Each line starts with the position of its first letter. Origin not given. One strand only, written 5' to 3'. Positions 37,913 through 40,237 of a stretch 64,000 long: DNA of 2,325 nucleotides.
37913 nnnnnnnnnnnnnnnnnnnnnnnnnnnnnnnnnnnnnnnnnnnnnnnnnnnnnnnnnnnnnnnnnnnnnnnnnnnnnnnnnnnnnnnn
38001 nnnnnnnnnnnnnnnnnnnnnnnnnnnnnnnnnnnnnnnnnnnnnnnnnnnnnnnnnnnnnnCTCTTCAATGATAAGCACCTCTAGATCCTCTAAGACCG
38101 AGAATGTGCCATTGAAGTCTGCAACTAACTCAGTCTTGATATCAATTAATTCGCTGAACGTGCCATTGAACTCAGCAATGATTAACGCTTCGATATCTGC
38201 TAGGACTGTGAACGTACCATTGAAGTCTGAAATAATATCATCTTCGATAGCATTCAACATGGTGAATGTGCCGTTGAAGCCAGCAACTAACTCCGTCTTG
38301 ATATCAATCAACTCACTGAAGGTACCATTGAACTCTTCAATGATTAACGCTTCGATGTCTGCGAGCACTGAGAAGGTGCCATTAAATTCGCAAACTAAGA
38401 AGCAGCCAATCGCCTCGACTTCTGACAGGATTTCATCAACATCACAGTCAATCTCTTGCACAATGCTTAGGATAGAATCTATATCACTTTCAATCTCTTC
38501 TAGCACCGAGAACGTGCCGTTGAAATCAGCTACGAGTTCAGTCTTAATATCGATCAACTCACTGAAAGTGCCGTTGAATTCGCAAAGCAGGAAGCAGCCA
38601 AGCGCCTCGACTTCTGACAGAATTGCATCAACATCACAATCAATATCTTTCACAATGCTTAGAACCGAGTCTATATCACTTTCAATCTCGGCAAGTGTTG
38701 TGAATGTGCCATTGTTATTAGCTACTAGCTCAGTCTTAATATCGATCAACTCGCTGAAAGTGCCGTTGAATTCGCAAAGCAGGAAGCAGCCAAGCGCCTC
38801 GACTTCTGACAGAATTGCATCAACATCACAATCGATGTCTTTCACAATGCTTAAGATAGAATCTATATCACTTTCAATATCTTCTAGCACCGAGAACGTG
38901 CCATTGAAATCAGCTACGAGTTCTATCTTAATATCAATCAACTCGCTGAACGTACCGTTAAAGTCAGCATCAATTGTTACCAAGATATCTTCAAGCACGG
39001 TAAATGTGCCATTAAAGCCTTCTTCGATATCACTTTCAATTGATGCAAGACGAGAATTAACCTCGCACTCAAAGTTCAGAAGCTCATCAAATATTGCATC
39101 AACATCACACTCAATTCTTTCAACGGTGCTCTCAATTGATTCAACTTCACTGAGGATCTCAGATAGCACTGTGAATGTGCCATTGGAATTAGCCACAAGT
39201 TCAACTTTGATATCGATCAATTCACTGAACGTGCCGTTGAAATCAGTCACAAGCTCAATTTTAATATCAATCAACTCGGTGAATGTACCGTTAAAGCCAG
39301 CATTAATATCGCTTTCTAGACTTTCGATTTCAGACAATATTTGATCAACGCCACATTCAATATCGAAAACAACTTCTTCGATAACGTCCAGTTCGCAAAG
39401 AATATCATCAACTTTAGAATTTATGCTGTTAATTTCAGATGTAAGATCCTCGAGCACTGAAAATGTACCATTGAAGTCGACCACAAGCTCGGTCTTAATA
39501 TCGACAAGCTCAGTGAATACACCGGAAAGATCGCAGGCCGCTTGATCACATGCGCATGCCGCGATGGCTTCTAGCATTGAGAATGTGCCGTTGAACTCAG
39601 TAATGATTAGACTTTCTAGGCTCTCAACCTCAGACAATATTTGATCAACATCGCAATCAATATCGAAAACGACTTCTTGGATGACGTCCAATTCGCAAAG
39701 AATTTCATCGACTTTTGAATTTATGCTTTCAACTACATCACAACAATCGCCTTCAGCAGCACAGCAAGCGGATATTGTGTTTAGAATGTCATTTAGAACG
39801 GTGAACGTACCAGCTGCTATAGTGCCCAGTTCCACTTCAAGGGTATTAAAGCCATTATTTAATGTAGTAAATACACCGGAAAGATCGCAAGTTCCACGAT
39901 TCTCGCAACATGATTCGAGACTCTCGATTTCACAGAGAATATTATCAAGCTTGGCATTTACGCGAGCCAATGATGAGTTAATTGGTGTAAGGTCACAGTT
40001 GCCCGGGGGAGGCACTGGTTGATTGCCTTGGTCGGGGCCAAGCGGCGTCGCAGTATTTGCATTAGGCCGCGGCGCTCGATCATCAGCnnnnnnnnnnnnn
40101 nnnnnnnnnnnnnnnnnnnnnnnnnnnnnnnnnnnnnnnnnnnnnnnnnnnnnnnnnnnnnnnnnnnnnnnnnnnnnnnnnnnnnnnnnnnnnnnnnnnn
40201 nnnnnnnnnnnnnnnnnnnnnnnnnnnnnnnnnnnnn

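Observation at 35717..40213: Giant acidic secreted protein with ~47 copies of an 18-aa 'FNGTF' repeat, most matching the bacterial N-glycosylation sequon D/E-X-N-X-S/T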

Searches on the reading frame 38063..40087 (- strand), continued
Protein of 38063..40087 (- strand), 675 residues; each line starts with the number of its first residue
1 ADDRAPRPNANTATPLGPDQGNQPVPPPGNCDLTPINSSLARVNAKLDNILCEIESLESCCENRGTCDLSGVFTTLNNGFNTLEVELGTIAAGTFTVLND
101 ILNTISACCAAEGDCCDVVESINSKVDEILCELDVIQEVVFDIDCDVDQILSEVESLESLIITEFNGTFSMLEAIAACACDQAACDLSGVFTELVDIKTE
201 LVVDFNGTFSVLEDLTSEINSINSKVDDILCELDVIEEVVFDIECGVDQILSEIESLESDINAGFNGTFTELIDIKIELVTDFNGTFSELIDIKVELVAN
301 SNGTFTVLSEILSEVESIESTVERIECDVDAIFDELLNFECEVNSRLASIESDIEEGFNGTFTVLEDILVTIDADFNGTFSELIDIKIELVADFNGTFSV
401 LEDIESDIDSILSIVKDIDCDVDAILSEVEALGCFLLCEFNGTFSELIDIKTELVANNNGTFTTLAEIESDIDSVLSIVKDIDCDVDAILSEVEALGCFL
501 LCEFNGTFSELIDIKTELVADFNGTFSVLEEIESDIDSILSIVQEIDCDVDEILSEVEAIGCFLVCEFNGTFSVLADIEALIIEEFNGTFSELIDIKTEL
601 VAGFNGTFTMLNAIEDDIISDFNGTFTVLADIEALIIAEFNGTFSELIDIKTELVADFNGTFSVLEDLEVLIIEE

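Call 71: search_solved_structures(query=A2, max_evalue=10, show_alignments=3)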
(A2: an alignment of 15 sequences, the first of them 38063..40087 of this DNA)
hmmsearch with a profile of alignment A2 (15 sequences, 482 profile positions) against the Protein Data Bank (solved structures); distinct sequences matched with E-value up to 10: 37.
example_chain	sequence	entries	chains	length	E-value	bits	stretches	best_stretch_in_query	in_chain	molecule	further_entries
7zr2_A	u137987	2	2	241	1.9e-06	30.2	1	226-428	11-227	Spike protein S2',Chimeric protein mimic of SARS-CoV-2 Spike HR1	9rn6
7wxz_A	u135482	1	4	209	1.3e-05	27.5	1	258-427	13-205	Spike protein S2'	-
7y9n_A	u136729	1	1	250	0.0044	19.1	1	227-390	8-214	Spike protein S2',5HB-H2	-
1wyy_A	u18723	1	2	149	0.0083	18.2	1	364-435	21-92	E2 Glycoprotein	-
2bez_C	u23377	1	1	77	0.0096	17.9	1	364-428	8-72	Spike glycoprotein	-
5zvm_A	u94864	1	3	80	0.013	17.5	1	364-427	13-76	Spike glycoprotein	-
7rzs_A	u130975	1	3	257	0.025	16.6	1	356-428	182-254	SARS-CoV-2 HR1 L938F linked to a scaffold,Spike protein S2'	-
5zuv_A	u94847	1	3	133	0.029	16.4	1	84-165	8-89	Spike glycoprotein,Spike glycoprotein,inhibitor EK1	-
6m3w_A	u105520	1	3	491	0.043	15.8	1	360-437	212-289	Spike glycoprotein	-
9nqz_A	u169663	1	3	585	0.058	15.4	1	366-452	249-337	Spike glycoprotein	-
2wpr_A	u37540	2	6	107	0.064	15.2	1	49-131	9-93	TRIMERIC AUTOTRANSPORTER ADHESIN FRAGMENT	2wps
6gaj_A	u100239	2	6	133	0.096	14.7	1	98-174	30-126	Outer capsid protein sigma-1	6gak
6gao_A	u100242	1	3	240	0.11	14.5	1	98-188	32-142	Outer capsid protein sigma-1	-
1wdf_A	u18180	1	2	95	0.11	14.4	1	257-323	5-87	E2 glycoprotein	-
4ltb_A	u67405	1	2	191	0.12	14.4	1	82-239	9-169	Tripartite motif-containing 25 variant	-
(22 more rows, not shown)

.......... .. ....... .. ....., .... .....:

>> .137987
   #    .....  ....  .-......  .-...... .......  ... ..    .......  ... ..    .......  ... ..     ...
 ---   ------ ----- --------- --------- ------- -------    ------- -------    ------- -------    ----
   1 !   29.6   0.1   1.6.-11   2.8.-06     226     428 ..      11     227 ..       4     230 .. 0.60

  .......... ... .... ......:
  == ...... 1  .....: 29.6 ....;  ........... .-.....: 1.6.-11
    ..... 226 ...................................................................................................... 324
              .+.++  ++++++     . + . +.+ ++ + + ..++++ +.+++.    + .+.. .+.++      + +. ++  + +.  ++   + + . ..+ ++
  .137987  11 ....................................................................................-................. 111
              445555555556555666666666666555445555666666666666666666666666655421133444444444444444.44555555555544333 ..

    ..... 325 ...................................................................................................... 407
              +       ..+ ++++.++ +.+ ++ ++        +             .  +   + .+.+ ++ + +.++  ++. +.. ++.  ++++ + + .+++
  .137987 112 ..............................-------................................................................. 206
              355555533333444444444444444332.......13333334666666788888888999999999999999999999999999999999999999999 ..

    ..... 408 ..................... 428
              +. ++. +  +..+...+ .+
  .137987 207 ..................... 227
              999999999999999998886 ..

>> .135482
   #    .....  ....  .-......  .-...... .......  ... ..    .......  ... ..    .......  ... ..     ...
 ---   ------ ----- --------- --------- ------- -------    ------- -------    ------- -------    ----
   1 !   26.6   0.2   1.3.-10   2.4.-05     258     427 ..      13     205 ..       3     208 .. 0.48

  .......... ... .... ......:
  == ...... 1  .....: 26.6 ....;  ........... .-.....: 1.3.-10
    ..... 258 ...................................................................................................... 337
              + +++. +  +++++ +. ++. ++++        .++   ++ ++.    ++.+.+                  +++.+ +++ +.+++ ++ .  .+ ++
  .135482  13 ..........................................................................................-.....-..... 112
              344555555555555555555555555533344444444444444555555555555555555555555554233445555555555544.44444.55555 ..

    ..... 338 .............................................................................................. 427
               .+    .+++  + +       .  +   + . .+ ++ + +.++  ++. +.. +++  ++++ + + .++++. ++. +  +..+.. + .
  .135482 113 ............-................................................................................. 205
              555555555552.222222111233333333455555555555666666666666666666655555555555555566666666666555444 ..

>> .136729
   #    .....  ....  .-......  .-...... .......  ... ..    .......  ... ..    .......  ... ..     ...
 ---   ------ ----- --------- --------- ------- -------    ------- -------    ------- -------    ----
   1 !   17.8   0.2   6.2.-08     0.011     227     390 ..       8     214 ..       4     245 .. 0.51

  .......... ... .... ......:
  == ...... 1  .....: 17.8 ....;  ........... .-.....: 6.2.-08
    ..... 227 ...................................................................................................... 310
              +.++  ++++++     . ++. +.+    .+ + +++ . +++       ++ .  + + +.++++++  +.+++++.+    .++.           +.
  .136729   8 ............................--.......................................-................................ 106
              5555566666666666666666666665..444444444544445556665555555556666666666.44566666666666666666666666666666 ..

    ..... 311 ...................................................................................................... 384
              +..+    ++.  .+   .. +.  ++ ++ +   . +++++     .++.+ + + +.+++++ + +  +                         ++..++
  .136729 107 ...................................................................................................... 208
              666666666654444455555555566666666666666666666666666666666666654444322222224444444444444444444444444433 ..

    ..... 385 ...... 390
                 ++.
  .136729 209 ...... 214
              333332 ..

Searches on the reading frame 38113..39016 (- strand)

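Call 58: search_dna_similar(query=window:38113-39016:-, collection=phages, mode=protein, max_evalue=0.001, max_rows=10)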
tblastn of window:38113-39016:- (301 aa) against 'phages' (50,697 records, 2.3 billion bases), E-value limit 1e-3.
No match.
